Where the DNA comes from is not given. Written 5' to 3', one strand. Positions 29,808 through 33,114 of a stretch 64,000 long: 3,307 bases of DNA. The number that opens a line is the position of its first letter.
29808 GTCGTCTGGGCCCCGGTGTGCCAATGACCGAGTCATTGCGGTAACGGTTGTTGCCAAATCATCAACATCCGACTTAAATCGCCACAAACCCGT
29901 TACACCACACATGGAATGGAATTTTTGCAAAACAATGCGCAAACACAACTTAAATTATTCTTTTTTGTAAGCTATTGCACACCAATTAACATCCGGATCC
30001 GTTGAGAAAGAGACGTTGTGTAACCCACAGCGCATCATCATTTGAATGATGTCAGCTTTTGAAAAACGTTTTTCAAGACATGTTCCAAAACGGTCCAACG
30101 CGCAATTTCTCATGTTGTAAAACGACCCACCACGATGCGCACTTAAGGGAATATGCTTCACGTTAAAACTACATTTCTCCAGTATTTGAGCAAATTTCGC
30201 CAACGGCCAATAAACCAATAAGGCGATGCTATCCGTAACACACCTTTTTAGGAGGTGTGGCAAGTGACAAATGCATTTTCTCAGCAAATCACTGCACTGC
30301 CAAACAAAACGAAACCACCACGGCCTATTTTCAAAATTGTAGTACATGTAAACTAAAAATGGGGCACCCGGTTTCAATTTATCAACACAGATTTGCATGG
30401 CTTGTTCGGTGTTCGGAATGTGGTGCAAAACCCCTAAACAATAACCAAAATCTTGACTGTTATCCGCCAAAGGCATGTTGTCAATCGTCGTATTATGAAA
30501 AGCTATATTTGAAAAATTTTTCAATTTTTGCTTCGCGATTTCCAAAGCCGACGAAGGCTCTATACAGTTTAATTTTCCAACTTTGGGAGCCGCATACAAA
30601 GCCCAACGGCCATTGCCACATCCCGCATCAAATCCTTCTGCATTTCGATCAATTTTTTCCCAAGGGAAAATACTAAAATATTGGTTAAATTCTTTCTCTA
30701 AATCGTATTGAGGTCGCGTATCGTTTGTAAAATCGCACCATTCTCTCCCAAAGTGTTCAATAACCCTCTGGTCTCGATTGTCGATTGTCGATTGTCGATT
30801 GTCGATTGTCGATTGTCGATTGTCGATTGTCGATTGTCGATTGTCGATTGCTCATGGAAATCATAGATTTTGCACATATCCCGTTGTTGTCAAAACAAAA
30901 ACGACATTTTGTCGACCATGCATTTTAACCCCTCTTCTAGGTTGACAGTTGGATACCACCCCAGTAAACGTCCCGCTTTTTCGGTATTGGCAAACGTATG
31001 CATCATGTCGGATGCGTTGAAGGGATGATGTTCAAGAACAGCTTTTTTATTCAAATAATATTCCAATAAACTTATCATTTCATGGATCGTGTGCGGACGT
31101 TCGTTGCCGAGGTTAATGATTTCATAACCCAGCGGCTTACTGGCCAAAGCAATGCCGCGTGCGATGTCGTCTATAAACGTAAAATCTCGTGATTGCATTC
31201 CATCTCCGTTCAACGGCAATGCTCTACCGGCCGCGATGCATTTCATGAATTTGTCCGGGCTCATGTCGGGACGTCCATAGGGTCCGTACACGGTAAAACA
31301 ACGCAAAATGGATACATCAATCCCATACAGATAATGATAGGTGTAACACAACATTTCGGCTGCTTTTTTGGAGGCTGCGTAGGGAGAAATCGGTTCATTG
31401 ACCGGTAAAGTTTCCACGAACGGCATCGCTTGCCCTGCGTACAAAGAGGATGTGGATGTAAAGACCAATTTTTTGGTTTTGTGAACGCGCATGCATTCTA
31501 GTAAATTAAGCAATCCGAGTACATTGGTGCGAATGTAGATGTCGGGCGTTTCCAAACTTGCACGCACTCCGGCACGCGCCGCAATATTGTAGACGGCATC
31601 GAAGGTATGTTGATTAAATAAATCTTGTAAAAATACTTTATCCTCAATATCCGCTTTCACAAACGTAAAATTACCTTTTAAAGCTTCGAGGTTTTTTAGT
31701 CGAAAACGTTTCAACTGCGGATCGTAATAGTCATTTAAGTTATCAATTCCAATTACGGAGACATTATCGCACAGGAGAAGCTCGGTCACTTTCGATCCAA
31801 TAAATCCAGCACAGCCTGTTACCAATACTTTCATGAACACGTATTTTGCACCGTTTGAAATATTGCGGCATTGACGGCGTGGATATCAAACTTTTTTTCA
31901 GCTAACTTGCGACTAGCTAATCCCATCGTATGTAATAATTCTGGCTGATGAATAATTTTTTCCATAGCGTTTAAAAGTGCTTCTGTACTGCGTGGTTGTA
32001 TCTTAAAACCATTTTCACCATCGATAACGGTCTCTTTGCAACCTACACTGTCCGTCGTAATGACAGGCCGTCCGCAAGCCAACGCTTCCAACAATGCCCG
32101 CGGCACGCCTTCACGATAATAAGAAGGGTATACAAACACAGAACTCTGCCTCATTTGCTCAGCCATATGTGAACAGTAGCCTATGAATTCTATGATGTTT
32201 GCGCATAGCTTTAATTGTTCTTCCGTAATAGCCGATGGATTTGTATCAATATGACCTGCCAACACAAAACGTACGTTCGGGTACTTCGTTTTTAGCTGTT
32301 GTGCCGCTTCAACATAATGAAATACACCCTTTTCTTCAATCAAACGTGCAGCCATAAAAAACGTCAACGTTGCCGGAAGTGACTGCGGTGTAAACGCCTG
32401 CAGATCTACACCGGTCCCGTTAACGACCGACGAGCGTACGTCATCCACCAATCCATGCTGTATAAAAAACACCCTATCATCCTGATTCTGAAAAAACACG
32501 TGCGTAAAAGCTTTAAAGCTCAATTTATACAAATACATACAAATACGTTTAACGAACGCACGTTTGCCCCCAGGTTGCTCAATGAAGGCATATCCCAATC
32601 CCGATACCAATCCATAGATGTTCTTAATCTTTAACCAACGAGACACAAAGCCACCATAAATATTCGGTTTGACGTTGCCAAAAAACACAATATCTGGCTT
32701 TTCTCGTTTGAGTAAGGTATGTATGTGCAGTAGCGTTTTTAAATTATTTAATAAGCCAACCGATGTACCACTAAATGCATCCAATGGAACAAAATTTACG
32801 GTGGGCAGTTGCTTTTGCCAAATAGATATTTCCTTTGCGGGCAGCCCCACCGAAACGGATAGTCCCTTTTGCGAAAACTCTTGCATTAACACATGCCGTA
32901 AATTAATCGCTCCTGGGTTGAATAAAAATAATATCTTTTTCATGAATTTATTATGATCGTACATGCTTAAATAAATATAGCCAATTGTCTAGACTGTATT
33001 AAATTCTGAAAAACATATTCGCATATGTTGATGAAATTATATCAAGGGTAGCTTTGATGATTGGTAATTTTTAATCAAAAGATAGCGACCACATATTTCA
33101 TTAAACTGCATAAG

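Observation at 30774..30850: Eleven-copy heptanucleotide repeat inside the 5' coding end of a methyltransferase: candidate phase-variation switch, currently OFF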

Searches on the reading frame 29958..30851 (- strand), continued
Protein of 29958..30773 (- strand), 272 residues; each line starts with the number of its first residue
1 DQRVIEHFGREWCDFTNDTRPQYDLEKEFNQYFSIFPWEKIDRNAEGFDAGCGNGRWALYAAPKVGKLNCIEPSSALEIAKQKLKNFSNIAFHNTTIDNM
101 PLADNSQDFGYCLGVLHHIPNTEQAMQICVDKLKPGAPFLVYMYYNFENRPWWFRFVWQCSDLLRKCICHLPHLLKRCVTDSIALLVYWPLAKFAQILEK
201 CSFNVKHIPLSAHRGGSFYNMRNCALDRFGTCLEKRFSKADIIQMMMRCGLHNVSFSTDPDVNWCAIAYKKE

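Call 73: list_cluster_members(proteins=[P0002, P0003, P0004, P0005, P0006, P0007, P0008, P0009, P0010, P0013])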
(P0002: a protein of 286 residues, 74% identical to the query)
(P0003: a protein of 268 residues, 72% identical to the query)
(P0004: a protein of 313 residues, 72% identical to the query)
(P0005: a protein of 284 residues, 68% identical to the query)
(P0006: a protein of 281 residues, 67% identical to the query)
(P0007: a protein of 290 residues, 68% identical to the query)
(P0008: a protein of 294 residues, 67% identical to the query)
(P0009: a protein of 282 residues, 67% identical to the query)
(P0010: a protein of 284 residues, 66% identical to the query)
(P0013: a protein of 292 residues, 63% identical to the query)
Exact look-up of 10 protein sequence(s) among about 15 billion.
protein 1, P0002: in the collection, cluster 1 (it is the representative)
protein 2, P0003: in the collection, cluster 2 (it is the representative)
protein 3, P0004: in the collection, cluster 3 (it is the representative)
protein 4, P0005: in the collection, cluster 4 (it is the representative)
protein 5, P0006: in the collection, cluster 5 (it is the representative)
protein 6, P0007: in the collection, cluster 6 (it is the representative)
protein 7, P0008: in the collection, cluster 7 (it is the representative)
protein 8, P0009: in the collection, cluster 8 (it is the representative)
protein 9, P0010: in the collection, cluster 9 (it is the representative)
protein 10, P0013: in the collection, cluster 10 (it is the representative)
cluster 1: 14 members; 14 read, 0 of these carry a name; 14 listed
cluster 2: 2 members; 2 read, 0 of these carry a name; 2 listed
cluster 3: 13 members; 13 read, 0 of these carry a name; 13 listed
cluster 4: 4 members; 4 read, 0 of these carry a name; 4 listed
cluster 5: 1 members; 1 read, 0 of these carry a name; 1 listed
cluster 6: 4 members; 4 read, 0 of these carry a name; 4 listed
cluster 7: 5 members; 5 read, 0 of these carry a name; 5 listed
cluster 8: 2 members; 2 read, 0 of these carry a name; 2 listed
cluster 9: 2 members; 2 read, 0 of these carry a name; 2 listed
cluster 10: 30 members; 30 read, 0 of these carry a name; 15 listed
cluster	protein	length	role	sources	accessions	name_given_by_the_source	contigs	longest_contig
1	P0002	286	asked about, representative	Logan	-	-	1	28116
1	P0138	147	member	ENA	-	-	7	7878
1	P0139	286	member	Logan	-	-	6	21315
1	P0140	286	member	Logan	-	-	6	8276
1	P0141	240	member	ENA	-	-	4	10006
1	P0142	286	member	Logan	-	-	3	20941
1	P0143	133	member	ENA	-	-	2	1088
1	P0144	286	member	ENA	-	-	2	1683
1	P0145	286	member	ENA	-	-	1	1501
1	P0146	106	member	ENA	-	-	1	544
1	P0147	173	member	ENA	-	-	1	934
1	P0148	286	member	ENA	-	-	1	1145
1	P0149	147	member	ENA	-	-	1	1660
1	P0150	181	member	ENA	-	-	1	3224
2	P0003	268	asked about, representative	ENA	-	-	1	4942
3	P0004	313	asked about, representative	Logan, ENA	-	-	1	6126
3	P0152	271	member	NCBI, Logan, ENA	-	-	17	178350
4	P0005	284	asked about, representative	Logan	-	-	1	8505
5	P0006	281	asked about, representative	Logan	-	-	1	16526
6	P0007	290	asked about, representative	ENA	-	-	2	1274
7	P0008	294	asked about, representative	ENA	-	-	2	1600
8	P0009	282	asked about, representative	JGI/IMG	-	-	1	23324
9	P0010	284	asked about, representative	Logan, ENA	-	-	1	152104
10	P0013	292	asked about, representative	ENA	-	-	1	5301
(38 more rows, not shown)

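Call 77: find_encoding_contigs(protein=P0152, flank=2500, max_places=10)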
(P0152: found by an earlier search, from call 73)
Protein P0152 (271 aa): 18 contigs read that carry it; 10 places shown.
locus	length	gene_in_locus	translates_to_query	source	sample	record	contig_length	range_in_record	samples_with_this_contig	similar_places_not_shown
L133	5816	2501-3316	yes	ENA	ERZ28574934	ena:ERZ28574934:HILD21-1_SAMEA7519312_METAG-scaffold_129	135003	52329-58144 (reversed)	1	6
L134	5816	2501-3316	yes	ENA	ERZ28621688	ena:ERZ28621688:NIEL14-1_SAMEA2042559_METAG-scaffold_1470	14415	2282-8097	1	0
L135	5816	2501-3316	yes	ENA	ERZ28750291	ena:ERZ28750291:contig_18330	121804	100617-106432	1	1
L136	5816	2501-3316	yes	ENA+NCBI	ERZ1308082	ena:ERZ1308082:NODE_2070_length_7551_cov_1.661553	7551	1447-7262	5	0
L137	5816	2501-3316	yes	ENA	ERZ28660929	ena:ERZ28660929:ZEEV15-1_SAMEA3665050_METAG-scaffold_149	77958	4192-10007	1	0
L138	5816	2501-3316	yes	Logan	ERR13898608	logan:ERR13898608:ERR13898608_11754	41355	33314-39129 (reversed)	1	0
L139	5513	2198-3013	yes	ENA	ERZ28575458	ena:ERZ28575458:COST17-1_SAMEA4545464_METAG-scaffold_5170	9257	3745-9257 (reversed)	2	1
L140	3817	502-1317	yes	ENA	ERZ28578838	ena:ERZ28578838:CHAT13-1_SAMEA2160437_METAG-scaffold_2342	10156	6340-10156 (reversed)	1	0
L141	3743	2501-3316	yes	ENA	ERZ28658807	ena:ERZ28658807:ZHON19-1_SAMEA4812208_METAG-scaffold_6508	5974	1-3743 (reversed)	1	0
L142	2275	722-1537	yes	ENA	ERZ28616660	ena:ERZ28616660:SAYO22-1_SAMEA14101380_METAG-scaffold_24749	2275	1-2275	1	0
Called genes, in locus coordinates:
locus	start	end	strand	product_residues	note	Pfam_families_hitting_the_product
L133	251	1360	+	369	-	PF13477:Glyco_trans_4_2, PF20706:GT4-conflict (faint), PF00534:Glycos_transf_1, PF13692:Glyco_trans_1_4, PF13524:Glyco_trans_1_2 (weak)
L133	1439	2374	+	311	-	PF00106:adh_short (weak), PF01073:3Beta_HSD, PF01370:Epimerase, PF02719:Polysacc_synt_2, PF04321:RmlD_sub_bind, PF07993:NAD_binding_4, PF16363:GDP_Man_Dehyd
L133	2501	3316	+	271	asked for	PF13489:Methyltransf_23, PF13847:Methyltransf_31 (weak), PF08241:Methyltransf_11, PF08242:Methyltransf_12, PF13649:Methyltransf_25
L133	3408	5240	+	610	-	PF13522:GATase_6, PF13537:GATase_7, PF12481:DUF3700 (weak), PF00733:Asn_synthase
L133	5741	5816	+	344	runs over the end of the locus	PF04055:Radical_SAM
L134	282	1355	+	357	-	PF13477:Glyco_trans_4_2, PF20706:GT4-conflict (faint), PF00534:Glycos_transf_1, PF13692:Glyco_trans_1_4, PF13524:Glyco_trans_1_2 (weak)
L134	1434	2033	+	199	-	PF00106:adh_short (weak), PF01073:3Beta_HSD, PF01370:Epimerase, PF02719:Polysacc_synt_2, PF04321:RmlD_sub_bind, PF07993:NAD_binding_4 (weak), PF16363:GDP_Man_Dehyd, PF12833:HTH_18 (weak), +2 more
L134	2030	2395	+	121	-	PF01370:Epimerase, PF16363:GDP_Man_Dehyd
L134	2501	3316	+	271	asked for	PF13489:Methyltransf_23, PF13847:Methyltransf_31 (weak), PF08241:Methyltransf_11, PF08242:Methyltransf_12, PF13649:Methyltransf_25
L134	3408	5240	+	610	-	PF13522:GATase_6, PF13537:GATase_7, PF12481:DUF3700 (weak), PF00733:Asn_synthase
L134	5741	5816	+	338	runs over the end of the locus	PF04055:Radical_SAM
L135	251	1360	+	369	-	PF13477:Glyco_trans_4_2, PF20706:GT4-conflict (faint), PF00534:Glycos_transf_1, PF13692:Glyco_trans_1_4, PF13524:Glyco_trans_1_2 (weak)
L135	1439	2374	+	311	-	PF00106:adh_short (weak), PF01073:3Beta_HSD, PF01370:Epimerase, PF02719:Polysacc_synt_2, PF04321:RmlD_sub_bind, PF07993:NAD_binding_4, PF16363:GDP_Man_Dehyd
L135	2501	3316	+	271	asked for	PF13489:Methyltransf_23, PF13847:Methyltransf_31 (weak), PF08241:Methyltransf_11, PF08242:Methyltransf_12, PF13649:Methyltransf_25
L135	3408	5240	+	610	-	PF13522:GATase_6, PF13537:GATase_7, PF12481:DUF3700 (weak), PF00733:Asn_synthase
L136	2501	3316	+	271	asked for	PF13489:Methyltransf_23, PF13847:Methyltransf_31 (weak), PF08241:Methyltransf_11, PF08242:Methyltransf_12, PF13649:Methyltransf_25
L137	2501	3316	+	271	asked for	PF13489:Methyltransf_23, PF13847:Methyltransf_31 (weak), PF08241:Methyltransf_11, PF08242:Methyltransf_12, PF13649:Methyltransf_25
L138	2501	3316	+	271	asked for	PF13489:Methyltransf_23, PF13847:Methyltransf_31 (weak), PF08241:Methyltransf_11, PF08242:Methyltransf_12, PF13649:Methyltransf_25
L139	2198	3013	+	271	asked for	PF13489:Methyltransf_23, PF13847:Methyltransf_31 (weak), PF08241:Methyltransf_11, PF08242:Methyltransf_12, PF13649:Methyltransf_25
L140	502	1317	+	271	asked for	PF13489:Methyltransf_23, PF13847:Methyltransf_31 (weak), PF08241:Methyltransf_11, PF08242:Methyltransf_12, PF13649:Methyltransf_25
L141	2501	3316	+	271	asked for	PF13489:Methyltransf_23, PF13847:Methyltransf_31 (weak), PF08241:Methyltransf_11, PF08242:Methyltransf_12, PF13649:Methyltransf_25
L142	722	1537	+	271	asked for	PF13489:Methyltransf_23, PF13847:Methyltransf_31 (weak), PF08241:Methyltransf_11, PF08242:Methyltransf_12, PF13649:Methyltransf_25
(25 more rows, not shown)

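Call 81: find_related_loci(query=A2, collection=metagenome_contigs, flank=1500)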
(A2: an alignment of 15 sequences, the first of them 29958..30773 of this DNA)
Query A2 (272 aa) in metagenome_contigs; peptide patterns used: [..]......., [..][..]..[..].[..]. (x = any residue, [..] = any of these).
600 stretches matched a pattern (row limit reached: there are more); 281 encode a relative of the query (tblastn E <= 1e-3); the best 80 are kept; 80 distinct loci.
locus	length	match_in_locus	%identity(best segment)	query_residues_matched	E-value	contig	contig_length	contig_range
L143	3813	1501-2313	72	1-271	6e-141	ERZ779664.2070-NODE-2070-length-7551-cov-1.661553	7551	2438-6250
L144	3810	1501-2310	70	3-272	6e-140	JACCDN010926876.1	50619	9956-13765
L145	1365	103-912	50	1-270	5e-106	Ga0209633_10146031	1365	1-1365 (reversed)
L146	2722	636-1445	53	1-271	3e-101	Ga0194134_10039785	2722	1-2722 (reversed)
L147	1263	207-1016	53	1-271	4e-106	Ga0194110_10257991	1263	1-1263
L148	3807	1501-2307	51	1-270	7e-97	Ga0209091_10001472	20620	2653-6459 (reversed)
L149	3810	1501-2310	52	1-271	6e-97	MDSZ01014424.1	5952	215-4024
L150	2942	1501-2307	51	1-270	3e-98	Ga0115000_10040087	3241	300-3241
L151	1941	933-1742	51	1-271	2e-100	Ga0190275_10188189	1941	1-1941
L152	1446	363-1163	52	4-271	3e-102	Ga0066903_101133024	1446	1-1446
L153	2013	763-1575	50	1-271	1e-99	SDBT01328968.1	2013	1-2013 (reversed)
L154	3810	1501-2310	52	1-271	1e-93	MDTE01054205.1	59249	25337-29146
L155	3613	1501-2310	49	1-270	5e-94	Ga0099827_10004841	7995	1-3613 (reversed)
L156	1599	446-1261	51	1-272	3e-99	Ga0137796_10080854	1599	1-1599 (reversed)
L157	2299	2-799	51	5-271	4e-95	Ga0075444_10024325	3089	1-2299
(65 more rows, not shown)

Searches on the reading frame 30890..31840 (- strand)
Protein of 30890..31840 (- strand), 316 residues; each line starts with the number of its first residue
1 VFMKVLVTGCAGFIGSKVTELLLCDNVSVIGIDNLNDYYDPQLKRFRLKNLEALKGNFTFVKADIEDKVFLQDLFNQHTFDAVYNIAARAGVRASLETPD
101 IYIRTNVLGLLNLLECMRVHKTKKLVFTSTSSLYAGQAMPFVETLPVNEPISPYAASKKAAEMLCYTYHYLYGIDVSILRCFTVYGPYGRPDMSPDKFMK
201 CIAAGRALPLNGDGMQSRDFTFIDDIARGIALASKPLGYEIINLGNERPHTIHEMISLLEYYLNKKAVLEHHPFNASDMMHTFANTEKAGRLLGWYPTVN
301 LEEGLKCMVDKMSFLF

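Call 8: search_protein_families(library=pfam, proteins=[window:30893-31840:-])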
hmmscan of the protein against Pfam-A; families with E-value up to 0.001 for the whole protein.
window:30893-31840:- (316 aa): 7 families
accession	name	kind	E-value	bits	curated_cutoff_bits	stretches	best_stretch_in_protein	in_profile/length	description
PF16363.11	GDP_Man_Dehyd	-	8.6e-60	203.4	27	1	6-308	1-332/332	GDP-mannose 4,6 dehydratase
PF01370.27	Epimerase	-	1e-55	189.2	20.9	1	5-245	1-240/240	NAD dependent epimerase/dehydratase family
PF01073.25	3Beta_HSD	-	6.1e-14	52.2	22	1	6-240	1-235/280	3-beta hydroxysteroid dehydrogenase/isomerase family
PF02719.21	Polysacc_synt_2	-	2e-13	50.6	20.2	1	5-131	1-129/293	Polysaccharide biosynthesis protein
PF04321.23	RmlD_sub_bind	-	5.4e-12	45.8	27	1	3-190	1-157/287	RmlD substrate binding domain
PF07993.18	NAD_binding_4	-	9.4e-11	41.8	20.1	1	8-228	2-256/258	Male sterility protein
PF00106.31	adh_short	-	3.6e-05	23.8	26.6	1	5-166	3-161/195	short chain dehydrogenase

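Call 9: search_protein_families(library=ncbifam, proteins=[window:30893-31840:-])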
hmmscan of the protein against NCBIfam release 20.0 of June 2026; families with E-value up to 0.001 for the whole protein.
window:30893-31840:- (316 aa): 26 families (the best 25 are shown)
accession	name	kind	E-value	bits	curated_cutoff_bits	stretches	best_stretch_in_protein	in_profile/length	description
TIGR01181.1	dTDP_gluc_dehyt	equivalog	4.3e-49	167.3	365.1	1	4-310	1-309/321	dTDP-glucose 4,6-dehydratase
TIGR01179.1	galE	equivalog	7.3e-45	153.2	262.3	1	4-303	1-316/332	UDP-glucose 4-epimerase GalE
TIGR04180.1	EDH_00030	hypoth_equivalog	1.6e-38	132.5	475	1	5-299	1-296/297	NAD-dependent 4,6-dehydratase LegB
NF007956.0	PRK10675.1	subfamily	1.9e-31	109.5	394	1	3-303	1-320/338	UDP-glucose 4-epimerase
NF007490.0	PRK10084.1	subfamily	3.5e-30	105.2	649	1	3-310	1-332/361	dTDP-glucose 4,6-dehydratase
NF007582.0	PRK10217.1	equivalog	8.8e-30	104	698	1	4-309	3-328/355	dTDP-glucose 4,6-dehydratase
NF011728.1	PRK15181.1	equivalog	8.6e-26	90.8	760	1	4-308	17-333/348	Vi polysaccharide biosynthesis UDP-N-acetylglucosaminuronic acid C-4 epimerase TviC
TIGR01472.1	gmd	equivalog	2.4e-20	73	415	1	5-174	3-175/342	GDP-mannose 4,6-dehydratase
NF043036.1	ErythonDh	equivalog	8.2e-19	67.9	325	1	3-203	1-198/321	D-erythronate dehydrogenase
TIGR02622.1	CDP_4_6_dhtase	equivalog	1e-18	67.7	278.45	1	4-172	6-172/352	CDP-glucose 4,6-dehydratase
NF042422.1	oxyalk_red_OleD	equivalog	1.6e-18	67.1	580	1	3-230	1-211/329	2-alkyl-3-oxoalkanoate reductase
TIGR02197.1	heptose_epim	equivalog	1.8e-18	66.8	274.6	1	5-312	1-313/316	ADP-glyceromanno-heptose 6-epimerase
NF042423.1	oxyalk_red_Shew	equivalog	1.3e-16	60.6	580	1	3-237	9-224/331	2-alkyl-3-oxoalkanoate reductase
NF047922.1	GDPFucSynFcl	equivalog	7.3e-16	58.5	500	1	62-308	36-297/308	GDP-L-fucose synthase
NF008872.0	PRK11908.1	equivalog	2.1e-11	43.5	294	1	3-258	2-266/349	bifunctional UDP-4-keto-pentose/UDP-xylose synthase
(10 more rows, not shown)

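Call 11: find_encoding_contigs(protein=window:30890-31840:-, flank=3000, max_places=10)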
Protein window:30890-31840:- (316 aa): no gene with exactly this product is on record in the collection.

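Call 67: find_encoding_contigs(protein=window:30890-31834:-, flank=2500, max_places=10)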
Protein window:30890-31834:- (314 aa): 1 contig read that carries it; 1 place shown.
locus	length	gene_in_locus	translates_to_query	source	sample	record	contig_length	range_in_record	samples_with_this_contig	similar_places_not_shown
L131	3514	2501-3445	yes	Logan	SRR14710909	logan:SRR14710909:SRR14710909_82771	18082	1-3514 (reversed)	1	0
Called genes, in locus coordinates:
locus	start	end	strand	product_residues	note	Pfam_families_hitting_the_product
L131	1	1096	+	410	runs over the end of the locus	-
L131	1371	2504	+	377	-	PF13477:Glyco_trans_4_2, PF00534:Glycos_transf_1, PF13692:Glyco_trans_1_4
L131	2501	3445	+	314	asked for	PF01073:3Beta_HSD, PF01370:Epimerase, PF02719:Polysacc_synt_2, PF04321:RmlD_sub_bind, PF07993:NAD_binding_4, PF16363:GDP_Man_Dehyd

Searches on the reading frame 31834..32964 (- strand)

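Call 8: search_protein_families(library=pfam, proteins=[window:31834-32964:-])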
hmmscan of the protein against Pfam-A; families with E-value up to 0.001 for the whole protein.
window:31834-32964:- (377 aa): 4 families
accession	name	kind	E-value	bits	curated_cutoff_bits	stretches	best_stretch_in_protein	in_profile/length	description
PF00534.26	Glycos_transf_1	-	5.3e-33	114.4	26.4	1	201-353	17-171/172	Glycosyl transferases group 1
PF13692.12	Glyco_trans_1_4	-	1.1e-29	103.9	27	1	201-339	3-141/142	Glycosyl transferases group 1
PF13477.12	Glyco_trans_4_2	-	2.7e-08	34.5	23.4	1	10-160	1-139/139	Glycosyl transferase 4-like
PF20706.3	GT4-conflict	-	4.3e-05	23.1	26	1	192-313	188-320/385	Family 4 Glycosyltransferase in conflict systems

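Call 9: search_protein_families(library=ncbifam, proteins=[window:31834-32964:-])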
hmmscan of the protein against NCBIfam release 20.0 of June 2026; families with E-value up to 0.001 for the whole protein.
window:31834-32964:- (377 aa): 36 families (the best 25 are shown)
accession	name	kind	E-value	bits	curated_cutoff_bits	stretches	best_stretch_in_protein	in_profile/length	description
NF041876.1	EPS_EpsE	equivalog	1.6e-23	83.6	400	1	179-363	188-384/389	exopolysaccharide biosynthesis GT4 family glycosyltransferase EpsE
TIGR03088.1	stp2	hypoth_equivalog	2e-23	83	409.05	1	198-367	193-365/374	TIGR03088 family PEP-CTERM/XrtA system glycosyltransferase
NF047880.1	glyco_SdgA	exception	5.9e-18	64.7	800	1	205-362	321-477/488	serine-aspartate repeat adhesin O-glycosyltransferase SdgA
NF038229.1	Glyco4_Geo_Pelo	equivalog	4.3e-17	62.1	400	1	197-363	159-324/338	GPMC system family 4 glycosyltransferase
NF038295.1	EPS_HpsP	equivalog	6.9e-15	54.9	550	1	200-373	209-385/388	hormogonium polysaccharide biosynthesis glycosyltransferase HpsP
NF047684.1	TeichurnBiosyTuaC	equivalog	1.8e-14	53.5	550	1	205-363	225-377/391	teichuronic acid biosynthesis protein TuaC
NF011726.0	PRK15179.1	equivalog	2.1e-14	52.8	733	1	168-371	487-690/694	Vi polysaccharide biosynthesis protein TviE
TIGR02149.1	glgA_Coryne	subfamily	7.2e-14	51.7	302.4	1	203-367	208-382/391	glycogen synthase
TIGR03999.1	thiol_BshA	equivalog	1.1e-12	47.6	273.7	1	218-363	218-361/375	N-acetyl-alpha-D-glucosaminyl L-malate synthase BshA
NF012034.0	PRK15490.1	equivalog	1.1e-12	47.2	813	1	189-330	388-528/578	Vi polysaccharide biosynthesis glycosyltransferase TviE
TIGR04005.1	wcaL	equivalog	1.3e-12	47.4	537.6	1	181-367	201-398/406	colanic acid biosynthesis glycosyltransferase WcaL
TIGR04157.1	glyco_rSAM_CFB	subfamily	2.4e-11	43.3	400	1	202-360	230-394/406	TIGR04157 family glycosyltransferase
TIGR03449.1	mycothiol_MshA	equivalog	6e-11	41.9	462.5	1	266-357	296-386/406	D-inositol-3-phosphate glycosyltransferase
NF050056.1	ProtGlycPglH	equivalog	3.2e-10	39.6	600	1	134-372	118-350/354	GalNAc-alpha-(1->4)-GalNAc-alpha-(1->3)-diNAcBac-PP-undecaprenol alpha-1,4-N-acetyl-D-galactosaminyltransferase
NF050063.1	ProtGlycPglJ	equivalog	7.3e-10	38.6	500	1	207-368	202-359/363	N-acetylgalactosamine-N,N'-diacetylbacillosaminyl-diphospho-undecaprenol 4-alpha-N-acetylgalactosaminyltransferase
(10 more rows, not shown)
